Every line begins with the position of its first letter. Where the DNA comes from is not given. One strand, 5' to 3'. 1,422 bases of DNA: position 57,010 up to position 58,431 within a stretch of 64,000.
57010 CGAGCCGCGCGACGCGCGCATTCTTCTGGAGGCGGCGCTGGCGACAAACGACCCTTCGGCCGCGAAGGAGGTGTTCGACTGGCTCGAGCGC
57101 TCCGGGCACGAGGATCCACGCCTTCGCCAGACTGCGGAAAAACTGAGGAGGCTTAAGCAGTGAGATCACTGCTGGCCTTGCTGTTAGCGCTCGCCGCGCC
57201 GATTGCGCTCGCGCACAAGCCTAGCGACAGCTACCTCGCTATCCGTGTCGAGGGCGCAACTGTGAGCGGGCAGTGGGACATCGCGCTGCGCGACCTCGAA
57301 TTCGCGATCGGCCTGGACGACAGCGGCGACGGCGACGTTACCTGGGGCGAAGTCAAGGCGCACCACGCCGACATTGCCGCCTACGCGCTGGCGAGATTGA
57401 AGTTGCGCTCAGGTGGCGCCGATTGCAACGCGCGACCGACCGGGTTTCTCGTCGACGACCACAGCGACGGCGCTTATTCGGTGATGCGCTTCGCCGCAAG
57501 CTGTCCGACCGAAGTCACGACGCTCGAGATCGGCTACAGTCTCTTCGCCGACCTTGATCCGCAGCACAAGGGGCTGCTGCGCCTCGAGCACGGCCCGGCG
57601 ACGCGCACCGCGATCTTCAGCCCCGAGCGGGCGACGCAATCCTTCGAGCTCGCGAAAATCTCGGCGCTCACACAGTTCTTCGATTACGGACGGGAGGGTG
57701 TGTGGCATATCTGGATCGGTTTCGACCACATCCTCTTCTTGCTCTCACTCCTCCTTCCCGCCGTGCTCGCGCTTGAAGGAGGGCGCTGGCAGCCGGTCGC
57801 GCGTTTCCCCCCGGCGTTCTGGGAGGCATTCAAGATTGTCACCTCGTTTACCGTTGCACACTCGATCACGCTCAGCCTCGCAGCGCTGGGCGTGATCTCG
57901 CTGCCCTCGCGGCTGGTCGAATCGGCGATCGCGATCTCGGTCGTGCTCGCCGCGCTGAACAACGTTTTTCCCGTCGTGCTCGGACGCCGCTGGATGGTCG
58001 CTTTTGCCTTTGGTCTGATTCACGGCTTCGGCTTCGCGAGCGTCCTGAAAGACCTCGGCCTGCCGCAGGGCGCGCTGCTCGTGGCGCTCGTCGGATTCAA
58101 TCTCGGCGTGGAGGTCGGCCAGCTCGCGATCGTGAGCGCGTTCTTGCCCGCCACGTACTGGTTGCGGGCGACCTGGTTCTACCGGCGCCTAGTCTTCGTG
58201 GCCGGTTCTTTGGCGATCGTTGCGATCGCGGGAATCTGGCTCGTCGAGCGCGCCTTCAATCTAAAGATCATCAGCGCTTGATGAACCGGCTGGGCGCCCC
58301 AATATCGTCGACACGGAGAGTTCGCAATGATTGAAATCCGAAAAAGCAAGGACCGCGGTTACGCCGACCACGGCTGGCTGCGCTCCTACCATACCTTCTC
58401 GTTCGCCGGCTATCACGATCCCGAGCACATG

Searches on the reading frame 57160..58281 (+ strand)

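Call 67: search_protein_families(library=pfam, proteins=[window:57160-58281:+], max_evalue=0.01)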
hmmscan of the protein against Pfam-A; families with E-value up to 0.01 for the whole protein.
window:57160-58281:+ (373 aa): 1 family
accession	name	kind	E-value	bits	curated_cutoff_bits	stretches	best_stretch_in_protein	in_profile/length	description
PF13795.12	HupE_UreJ_2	-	1.3e-49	168.3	24.5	1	178-337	3-154/156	HupE / UreJ protein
